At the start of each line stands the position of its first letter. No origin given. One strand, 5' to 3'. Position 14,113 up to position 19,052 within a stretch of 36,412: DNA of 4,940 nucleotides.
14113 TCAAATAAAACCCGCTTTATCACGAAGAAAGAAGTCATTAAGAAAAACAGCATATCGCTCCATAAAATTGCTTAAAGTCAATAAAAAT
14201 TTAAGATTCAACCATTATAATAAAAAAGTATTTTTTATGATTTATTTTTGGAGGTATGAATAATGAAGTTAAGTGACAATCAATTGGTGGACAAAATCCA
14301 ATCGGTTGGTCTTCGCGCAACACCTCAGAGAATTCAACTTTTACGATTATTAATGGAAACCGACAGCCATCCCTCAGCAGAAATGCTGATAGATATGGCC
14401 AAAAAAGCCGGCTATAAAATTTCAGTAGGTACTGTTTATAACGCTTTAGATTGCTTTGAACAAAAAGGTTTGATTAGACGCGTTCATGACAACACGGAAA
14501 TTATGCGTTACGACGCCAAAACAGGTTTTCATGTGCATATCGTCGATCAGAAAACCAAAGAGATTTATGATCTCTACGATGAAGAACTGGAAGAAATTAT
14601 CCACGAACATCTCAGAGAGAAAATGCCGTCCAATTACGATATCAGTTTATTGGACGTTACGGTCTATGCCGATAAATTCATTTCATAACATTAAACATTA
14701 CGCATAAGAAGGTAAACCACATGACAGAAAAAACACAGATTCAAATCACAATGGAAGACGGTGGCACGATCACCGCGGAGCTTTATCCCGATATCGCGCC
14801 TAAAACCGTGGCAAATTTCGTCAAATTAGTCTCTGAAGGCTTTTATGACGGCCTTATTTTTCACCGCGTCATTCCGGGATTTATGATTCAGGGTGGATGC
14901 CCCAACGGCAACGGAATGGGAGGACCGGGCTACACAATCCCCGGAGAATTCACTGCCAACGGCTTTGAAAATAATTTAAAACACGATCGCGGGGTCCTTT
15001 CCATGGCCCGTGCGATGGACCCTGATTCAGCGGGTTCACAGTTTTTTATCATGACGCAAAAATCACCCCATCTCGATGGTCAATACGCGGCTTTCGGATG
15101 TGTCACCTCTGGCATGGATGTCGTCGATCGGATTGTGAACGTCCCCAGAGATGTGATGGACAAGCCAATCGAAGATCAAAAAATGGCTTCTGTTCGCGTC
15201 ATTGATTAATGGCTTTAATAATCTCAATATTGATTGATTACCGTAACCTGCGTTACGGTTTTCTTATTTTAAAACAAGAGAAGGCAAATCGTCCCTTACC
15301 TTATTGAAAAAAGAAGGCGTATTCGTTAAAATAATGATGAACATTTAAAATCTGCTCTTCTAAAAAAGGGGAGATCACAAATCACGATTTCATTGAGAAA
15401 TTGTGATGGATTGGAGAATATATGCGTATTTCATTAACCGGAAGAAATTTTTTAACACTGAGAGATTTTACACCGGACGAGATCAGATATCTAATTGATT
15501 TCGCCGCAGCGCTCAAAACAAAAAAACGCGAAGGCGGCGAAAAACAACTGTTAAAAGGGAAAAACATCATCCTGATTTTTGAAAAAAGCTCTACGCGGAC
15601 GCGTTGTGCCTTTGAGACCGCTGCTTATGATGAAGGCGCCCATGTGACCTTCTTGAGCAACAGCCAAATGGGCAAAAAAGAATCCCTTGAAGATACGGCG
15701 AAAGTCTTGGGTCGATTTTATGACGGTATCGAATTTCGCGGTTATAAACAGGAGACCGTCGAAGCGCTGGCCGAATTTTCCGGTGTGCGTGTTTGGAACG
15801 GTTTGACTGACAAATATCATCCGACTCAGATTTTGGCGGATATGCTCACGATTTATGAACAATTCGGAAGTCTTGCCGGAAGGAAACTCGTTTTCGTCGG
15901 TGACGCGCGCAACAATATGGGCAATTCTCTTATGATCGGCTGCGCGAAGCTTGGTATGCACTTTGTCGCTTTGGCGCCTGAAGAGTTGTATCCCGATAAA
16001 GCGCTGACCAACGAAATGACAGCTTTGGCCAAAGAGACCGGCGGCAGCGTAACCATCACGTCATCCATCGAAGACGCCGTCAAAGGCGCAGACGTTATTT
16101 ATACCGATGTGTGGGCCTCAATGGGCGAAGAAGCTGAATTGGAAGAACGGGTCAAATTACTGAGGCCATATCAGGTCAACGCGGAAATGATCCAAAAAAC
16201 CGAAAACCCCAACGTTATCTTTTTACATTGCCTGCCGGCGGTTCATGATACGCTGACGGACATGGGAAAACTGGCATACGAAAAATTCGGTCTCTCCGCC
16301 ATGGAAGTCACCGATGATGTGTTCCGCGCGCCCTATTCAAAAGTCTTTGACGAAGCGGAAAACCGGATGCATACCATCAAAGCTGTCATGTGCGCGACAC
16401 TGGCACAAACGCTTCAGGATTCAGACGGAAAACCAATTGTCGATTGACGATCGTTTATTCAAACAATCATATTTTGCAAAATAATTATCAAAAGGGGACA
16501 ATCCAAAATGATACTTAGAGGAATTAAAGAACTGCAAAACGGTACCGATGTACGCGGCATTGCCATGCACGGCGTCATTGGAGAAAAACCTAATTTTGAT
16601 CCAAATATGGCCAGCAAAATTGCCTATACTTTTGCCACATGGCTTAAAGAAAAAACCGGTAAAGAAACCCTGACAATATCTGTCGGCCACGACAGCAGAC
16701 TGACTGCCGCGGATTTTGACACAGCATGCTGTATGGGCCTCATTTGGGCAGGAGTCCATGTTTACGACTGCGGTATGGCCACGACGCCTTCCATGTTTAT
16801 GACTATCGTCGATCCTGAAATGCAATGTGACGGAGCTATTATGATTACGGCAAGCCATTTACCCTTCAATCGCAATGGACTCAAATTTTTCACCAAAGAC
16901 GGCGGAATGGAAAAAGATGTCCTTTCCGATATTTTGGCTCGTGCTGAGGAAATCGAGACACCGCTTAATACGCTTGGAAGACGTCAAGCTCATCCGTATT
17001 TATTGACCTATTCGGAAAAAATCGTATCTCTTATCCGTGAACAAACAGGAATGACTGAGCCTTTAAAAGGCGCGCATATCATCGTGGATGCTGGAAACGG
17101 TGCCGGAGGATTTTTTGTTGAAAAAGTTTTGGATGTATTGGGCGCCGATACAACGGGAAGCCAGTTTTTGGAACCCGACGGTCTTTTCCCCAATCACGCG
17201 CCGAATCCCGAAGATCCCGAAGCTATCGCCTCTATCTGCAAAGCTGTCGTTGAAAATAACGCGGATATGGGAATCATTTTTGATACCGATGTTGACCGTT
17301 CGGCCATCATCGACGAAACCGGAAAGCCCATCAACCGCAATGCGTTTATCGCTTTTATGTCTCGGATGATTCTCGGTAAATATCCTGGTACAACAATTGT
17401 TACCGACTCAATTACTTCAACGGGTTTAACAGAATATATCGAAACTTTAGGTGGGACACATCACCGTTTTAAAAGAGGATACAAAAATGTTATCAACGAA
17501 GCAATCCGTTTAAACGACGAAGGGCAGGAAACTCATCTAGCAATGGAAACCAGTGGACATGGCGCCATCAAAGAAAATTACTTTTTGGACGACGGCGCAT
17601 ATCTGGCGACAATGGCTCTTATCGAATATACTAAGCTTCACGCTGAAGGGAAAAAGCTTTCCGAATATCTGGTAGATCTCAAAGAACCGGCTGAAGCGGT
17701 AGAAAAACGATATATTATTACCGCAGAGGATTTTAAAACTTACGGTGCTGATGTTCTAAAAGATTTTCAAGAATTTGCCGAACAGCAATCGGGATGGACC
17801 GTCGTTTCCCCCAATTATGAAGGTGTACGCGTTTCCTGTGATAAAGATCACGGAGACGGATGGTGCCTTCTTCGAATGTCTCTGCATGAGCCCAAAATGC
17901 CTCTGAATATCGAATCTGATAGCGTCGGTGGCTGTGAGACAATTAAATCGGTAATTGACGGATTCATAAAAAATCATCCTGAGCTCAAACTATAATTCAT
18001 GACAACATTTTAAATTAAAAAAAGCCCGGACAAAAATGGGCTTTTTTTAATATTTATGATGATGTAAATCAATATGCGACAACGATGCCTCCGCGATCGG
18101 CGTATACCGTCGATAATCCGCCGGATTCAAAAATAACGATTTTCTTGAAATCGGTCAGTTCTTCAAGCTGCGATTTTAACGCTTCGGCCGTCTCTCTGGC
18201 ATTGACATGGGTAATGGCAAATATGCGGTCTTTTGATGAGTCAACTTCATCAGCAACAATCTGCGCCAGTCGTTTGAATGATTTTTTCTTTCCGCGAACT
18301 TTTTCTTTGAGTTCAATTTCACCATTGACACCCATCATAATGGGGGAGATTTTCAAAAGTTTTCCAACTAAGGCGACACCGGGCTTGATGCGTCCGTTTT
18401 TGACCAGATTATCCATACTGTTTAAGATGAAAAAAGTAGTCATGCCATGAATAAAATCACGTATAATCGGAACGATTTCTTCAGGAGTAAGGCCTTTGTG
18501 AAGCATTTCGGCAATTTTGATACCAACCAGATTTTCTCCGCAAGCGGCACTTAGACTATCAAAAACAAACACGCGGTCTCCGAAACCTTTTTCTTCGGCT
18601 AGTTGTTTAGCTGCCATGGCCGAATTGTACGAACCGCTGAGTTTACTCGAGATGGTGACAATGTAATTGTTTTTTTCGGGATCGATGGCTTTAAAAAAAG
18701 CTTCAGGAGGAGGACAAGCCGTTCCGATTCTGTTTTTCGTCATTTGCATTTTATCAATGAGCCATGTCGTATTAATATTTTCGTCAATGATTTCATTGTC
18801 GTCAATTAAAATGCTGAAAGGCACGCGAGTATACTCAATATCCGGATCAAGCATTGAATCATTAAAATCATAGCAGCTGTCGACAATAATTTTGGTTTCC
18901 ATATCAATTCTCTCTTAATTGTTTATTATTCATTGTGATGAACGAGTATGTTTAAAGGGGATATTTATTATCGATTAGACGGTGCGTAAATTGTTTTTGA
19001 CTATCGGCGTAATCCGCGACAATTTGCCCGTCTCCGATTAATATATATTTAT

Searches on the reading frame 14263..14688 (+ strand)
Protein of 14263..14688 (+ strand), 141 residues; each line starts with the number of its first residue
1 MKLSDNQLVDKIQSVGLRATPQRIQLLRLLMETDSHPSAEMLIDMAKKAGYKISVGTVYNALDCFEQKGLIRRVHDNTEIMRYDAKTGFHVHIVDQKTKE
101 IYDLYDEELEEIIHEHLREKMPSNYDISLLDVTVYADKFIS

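Call 33: search_protein_families(library=pfam, proteins=[window:14263-14688:+])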
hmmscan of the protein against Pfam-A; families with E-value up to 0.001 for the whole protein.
window:14263-14688:+ (141 aa): 3 families
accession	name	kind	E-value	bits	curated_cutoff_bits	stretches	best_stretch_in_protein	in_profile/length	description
PF01475.25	FUR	-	4.2e-22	79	23.1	1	15-120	2-109/121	Ferric uptake regulator family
PF01047.28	MarR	-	0.00042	20.6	24.6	1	20-77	2-53/59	MarR family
PF08461.16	HTH_12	-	0.00089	19.6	21.4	0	25-77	2-54/66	Ribonuclease R winged-helix domain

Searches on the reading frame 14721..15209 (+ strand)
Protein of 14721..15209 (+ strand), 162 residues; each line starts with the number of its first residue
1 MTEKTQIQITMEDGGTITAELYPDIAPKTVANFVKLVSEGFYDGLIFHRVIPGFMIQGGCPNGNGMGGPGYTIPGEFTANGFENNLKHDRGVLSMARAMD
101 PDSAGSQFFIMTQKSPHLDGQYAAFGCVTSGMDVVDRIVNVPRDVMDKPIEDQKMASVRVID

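Call 33: search_protein_families(library=pfam, proteins=[window:14721-15209:+])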
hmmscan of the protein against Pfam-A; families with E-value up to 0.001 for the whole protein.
window:14721-15209:+ (162 aa): 1 family
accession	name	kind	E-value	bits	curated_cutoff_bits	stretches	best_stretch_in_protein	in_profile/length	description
PF00160.26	Pro_isomerase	-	1.9e-51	174.9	21.7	1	7-160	2-159/159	Cyclophilin type peptidyl-prolyl cis-trans isomerase/CLD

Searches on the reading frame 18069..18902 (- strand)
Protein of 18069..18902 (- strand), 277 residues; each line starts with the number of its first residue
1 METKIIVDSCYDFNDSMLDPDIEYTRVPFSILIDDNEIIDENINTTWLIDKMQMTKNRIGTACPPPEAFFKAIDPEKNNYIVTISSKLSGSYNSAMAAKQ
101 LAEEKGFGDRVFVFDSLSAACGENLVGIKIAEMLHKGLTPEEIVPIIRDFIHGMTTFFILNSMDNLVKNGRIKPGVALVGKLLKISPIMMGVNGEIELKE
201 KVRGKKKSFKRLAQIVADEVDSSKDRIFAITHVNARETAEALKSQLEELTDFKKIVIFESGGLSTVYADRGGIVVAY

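Call 33: search_protein_families(library=pfam, proteins=[window:18069-18902:-])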
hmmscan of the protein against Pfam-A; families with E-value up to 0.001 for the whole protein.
window:18069-18902:- (277 aa): 1 family
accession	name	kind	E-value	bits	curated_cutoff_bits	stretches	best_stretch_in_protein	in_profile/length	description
PF02645.21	DegV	-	1.6e-53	182.3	27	1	3-272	2-272/280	Uncharacterised protein, DegV family COG1307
